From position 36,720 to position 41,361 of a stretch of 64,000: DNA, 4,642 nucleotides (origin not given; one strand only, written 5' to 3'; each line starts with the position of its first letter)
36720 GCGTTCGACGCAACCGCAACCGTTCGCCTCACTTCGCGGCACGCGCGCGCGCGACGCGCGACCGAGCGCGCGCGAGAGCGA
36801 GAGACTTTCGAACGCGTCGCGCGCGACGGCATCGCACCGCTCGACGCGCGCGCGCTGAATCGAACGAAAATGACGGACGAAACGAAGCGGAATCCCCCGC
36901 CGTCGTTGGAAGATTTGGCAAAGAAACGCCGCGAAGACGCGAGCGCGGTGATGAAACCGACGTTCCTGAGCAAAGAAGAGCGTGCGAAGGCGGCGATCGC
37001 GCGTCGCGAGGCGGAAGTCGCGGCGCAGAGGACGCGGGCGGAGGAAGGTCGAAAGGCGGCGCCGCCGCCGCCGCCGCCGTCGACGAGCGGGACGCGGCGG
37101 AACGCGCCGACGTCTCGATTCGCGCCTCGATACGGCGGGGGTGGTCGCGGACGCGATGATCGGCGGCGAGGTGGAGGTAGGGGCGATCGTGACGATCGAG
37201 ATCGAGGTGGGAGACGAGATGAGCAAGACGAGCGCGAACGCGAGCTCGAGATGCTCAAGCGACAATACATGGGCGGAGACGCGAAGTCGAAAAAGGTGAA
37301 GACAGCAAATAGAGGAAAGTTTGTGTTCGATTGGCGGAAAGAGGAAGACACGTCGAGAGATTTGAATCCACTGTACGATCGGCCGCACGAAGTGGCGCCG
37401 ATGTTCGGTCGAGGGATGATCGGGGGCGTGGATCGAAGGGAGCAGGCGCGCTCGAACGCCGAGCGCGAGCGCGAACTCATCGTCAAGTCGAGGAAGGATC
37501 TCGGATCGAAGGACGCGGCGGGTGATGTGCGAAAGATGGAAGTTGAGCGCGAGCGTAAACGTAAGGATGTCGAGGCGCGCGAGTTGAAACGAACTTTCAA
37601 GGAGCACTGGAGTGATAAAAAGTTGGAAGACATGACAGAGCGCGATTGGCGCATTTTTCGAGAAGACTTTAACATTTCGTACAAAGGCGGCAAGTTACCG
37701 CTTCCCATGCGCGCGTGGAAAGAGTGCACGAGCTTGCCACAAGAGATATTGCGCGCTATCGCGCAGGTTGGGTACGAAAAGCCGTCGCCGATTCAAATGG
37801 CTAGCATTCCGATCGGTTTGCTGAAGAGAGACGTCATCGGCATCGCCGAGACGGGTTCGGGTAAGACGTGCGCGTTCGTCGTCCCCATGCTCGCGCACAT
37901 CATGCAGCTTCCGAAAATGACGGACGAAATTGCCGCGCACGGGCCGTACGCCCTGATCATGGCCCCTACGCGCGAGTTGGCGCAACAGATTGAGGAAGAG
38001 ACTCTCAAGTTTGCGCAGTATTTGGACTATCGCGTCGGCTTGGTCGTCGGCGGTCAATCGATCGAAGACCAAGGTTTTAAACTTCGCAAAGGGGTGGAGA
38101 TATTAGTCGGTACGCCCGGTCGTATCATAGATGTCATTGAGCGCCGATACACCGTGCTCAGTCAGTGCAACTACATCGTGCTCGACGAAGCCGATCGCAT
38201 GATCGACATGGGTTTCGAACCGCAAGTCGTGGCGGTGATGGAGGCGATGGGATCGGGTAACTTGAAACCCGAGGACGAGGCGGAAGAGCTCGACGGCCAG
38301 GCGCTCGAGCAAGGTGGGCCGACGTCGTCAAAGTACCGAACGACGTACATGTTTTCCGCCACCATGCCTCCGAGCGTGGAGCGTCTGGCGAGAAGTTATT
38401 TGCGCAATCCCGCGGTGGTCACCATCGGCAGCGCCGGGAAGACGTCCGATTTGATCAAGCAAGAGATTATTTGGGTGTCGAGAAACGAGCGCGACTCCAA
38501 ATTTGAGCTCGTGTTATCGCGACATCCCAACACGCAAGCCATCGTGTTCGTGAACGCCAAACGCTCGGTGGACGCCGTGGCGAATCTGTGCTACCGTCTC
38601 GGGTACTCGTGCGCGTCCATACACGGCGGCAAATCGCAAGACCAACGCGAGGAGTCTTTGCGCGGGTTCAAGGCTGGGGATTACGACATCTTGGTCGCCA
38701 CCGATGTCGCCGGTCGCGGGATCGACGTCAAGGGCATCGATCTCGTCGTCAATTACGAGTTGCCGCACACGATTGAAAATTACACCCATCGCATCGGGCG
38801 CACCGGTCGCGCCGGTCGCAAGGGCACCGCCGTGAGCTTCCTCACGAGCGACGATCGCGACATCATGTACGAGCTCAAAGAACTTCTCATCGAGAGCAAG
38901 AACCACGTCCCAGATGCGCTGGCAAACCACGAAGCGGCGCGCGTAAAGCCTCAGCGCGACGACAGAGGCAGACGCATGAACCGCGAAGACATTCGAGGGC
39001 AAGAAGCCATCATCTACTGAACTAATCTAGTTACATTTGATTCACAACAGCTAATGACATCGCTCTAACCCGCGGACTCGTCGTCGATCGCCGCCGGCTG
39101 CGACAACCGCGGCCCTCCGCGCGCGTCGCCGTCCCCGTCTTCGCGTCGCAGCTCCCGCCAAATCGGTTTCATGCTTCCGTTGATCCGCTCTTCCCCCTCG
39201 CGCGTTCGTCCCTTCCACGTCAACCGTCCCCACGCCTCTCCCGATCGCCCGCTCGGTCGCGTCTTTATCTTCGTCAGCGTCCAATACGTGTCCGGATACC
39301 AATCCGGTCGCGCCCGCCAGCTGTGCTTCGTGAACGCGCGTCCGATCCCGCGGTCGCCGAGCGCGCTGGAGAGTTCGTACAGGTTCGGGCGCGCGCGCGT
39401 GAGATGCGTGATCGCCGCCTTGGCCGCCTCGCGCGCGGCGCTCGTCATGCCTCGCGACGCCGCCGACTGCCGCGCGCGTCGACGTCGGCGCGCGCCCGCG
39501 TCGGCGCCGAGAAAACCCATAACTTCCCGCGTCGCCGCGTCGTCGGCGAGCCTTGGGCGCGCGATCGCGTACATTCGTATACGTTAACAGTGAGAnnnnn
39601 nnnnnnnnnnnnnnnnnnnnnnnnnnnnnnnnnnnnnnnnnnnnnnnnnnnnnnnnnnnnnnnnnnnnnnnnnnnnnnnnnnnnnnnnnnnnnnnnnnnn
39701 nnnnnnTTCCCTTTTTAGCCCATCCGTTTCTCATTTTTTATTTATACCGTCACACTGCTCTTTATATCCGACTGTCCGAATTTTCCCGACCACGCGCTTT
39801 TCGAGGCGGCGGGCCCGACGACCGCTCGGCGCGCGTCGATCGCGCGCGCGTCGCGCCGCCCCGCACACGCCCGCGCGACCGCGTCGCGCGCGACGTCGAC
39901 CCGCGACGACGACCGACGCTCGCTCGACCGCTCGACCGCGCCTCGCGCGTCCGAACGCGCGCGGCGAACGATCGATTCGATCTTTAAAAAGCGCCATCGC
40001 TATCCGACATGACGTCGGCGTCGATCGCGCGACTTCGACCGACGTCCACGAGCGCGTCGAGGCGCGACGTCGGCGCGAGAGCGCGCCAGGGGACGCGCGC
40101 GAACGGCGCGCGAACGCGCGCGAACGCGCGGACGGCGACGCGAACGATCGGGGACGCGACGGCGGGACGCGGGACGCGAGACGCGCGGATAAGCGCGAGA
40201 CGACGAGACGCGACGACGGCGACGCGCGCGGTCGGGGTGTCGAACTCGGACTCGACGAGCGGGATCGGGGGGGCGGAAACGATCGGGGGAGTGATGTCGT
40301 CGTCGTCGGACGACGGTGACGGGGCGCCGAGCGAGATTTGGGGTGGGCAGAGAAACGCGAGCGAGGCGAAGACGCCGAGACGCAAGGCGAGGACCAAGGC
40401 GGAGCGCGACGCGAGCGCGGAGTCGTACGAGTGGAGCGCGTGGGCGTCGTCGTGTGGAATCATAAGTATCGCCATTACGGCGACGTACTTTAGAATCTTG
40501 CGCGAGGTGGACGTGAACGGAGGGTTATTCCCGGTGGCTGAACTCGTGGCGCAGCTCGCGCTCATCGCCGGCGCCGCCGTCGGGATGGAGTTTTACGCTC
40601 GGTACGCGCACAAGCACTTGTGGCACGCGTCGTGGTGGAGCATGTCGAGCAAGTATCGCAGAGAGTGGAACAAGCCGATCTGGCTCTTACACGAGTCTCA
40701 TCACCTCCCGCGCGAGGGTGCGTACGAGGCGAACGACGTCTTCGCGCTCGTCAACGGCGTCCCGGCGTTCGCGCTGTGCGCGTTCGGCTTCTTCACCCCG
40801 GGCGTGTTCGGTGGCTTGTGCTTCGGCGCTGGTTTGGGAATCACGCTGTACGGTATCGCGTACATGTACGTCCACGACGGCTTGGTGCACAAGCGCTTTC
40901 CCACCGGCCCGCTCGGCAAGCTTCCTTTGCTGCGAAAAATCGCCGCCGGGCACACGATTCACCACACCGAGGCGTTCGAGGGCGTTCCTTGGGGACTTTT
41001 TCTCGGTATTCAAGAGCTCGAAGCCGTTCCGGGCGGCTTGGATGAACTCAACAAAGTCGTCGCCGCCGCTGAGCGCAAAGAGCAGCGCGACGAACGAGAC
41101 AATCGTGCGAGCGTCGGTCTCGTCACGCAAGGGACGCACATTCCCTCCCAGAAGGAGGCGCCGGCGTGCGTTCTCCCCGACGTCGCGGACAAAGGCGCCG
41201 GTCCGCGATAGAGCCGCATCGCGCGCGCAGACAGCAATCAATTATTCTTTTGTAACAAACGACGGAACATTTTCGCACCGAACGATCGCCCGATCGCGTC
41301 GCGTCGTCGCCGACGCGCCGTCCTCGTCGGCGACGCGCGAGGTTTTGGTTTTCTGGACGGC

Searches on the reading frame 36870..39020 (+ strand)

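Call 32: search_protein_families(library=pfam, proteins=[window:36870-39020:+], max_evalue=0.00001)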
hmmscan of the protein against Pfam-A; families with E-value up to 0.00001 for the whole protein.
window:36870-39020:+ (716 aa): 3 families
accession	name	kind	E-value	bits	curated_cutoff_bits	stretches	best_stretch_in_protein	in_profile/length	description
PF00270.35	DEAD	-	1.2e-44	152.5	26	1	306-505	1-166/167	DEAD/DEAH box helicase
PF00271.37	Helicase_C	-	1.1e-32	113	23.5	1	549-649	10-110/110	Helicase conserved C-terminal domain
PF25430.1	DDX23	-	1.2e-20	74.6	27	1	151-232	1-81/85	DDX23-like domain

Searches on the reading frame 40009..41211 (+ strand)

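Call 32: search_protein_families(library=pfam, proteins=[window:40009-41211:+], max_evalue=0.00001)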
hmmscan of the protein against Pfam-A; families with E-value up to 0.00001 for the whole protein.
window:40009-41211:+ (400 aa): 1 family
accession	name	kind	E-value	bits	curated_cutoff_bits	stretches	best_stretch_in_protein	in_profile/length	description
PF04116.19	FA_hydroxylase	-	6e-08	33.6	31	1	188-332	3-123/132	Fatty acid hydroxylase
